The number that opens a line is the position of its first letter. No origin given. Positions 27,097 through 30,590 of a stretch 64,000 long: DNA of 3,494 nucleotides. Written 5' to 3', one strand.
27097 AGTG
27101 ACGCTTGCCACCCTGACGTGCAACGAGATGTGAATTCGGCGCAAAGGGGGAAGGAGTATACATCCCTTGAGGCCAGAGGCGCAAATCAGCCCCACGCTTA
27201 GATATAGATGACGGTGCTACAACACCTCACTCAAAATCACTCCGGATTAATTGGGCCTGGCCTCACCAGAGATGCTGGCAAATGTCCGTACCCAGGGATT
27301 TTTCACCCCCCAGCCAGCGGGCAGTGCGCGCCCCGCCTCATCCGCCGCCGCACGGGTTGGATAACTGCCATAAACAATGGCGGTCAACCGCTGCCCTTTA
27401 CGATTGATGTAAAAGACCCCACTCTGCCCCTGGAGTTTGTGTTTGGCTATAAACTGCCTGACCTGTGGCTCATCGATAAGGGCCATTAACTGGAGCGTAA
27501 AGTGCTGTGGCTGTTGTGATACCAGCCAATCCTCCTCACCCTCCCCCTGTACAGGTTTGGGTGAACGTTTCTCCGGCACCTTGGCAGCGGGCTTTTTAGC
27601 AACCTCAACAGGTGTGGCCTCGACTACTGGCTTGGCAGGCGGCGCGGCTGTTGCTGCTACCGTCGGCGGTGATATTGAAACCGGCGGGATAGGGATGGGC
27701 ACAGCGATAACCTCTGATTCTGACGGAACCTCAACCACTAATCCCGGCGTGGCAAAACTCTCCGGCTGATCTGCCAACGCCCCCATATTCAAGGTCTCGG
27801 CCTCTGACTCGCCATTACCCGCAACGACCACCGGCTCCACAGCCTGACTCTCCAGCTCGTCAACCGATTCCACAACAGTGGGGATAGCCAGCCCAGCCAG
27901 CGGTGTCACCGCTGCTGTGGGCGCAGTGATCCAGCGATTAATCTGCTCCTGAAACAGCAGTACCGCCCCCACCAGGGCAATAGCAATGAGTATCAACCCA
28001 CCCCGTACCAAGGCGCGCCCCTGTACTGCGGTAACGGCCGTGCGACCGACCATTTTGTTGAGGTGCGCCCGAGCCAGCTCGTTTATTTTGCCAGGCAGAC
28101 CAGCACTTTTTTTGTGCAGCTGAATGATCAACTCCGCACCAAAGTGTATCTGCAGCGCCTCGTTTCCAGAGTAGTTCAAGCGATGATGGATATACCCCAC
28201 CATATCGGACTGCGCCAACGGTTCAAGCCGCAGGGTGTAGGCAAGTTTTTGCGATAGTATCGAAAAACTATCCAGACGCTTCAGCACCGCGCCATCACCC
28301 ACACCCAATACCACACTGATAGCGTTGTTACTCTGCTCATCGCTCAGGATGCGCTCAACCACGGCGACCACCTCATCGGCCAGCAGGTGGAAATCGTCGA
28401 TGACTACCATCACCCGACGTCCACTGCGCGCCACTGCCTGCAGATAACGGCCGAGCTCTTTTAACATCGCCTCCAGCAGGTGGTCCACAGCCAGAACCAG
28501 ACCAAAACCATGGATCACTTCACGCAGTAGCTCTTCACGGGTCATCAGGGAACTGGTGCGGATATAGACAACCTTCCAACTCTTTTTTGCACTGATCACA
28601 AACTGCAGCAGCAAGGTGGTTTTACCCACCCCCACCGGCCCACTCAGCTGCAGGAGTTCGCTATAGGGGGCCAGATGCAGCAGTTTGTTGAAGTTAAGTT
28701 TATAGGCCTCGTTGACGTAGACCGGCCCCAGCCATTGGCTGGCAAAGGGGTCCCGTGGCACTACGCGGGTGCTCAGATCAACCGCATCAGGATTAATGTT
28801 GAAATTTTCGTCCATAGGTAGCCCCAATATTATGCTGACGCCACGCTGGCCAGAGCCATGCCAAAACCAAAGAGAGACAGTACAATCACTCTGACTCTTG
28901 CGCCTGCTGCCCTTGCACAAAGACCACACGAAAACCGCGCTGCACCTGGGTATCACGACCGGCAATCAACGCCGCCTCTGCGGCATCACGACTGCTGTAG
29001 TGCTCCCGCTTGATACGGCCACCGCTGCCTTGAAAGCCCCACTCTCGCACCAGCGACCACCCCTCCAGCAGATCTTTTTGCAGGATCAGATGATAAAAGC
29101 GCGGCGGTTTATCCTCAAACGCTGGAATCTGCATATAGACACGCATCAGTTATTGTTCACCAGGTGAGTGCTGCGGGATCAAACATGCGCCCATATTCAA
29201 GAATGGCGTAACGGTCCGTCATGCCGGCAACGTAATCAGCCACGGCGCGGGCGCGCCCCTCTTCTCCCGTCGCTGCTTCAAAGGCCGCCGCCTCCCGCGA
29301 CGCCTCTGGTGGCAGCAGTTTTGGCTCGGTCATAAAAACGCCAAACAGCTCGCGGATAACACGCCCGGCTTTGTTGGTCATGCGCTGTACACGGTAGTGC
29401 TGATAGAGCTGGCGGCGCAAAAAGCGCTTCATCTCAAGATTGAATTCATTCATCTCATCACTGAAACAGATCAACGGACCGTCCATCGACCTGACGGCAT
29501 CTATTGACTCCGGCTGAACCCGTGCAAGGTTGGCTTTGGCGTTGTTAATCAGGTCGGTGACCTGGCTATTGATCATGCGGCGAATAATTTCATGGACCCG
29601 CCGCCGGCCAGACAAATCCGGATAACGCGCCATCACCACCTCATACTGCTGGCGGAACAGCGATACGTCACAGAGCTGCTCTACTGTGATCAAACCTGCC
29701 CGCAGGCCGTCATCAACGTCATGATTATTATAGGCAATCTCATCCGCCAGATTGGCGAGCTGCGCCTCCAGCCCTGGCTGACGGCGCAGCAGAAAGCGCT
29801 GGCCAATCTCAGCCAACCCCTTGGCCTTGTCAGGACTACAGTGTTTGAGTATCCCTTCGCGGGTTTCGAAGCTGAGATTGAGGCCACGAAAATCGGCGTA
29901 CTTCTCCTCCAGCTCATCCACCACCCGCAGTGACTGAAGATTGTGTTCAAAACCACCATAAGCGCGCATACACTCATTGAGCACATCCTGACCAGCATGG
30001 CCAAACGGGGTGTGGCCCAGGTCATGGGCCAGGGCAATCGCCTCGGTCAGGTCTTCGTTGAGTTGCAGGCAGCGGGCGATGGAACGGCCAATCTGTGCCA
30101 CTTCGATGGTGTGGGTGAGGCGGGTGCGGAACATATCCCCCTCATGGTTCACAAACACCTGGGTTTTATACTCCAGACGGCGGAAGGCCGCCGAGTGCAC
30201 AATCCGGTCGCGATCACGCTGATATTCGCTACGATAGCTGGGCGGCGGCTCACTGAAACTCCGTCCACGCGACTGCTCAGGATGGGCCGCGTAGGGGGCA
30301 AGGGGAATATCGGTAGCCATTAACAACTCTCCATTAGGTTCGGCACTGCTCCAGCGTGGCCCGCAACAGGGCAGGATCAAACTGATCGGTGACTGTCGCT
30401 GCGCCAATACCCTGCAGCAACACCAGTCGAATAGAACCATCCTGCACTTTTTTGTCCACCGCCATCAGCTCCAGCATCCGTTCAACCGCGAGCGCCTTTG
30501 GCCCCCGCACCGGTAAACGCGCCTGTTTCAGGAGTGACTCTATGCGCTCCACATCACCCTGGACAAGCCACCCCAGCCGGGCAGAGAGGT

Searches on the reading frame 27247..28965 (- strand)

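Call 58: search_protein_families(library=pfam, proteins=[window:27247-28965:-], max_evalue=0.001)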
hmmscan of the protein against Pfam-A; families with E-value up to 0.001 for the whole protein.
window:27247-28965:- (572 aa): 6 families
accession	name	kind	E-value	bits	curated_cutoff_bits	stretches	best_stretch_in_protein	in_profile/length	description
PF13401.12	AAA_22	-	2.5e-12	47.7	27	1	105-220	8-120/130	AAA domain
PF25199.1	nSTAND_NTPase5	-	4.4e-08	33.5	34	1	106-189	45-130/145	Novel STAND NTPase 5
PF13191.12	AAA_16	-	1.1e-07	32.9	32.6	1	102-215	24-163/167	AAA ATPase domain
PF05036.18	SPOR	-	1.9e-07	31.8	21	1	486-560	2-75/76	SPOR domain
PF01637.24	ATPase_2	-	6.9e-07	29.7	33.2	1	107-251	25-183/225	ATPase domain predominantly from Archaea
PF03929.21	PepSY_TM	-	0.0003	21.1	28.8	1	323-427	12-55/295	PepSY-associated TM region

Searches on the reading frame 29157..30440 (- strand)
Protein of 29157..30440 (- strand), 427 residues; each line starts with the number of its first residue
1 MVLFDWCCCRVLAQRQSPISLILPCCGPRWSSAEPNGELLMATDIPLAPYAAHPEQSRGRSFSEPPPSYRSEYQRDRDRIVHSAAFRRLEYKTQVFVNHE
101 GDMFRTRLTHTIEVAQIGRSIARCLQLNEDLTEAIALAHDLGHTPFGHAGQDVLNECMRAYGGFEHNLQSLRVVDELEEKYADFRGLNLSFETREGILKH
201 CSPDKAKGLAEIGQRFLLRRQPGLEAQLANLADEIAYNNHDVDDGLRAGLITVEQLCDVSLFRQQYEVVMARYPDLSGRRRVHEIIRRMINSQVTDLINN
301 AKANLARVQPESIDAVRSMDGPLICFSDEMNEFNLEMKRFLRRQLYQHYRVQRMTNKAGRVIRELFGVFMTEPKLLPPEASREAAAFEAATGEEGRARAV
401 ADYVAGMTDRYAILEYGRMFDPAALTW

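Call 58: search_protein_families(library=pfam, proteins=[window:29157-30440:-], max_evalue=0.001)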
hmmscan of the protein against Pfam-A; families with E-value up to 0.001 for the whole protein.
window:29157-30440:- (427 aa): 2 families
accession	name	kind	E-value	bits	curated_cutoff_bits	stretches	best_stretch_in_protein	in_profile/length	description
PF13286.11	HD_assoc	-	1.3e-27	96.6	22.2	1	324-417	1-90/91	Phosphohydrolase-associated domain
PF01966.28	HD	-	8.3e-13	49.1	22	1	107-236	1-114/116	HD domain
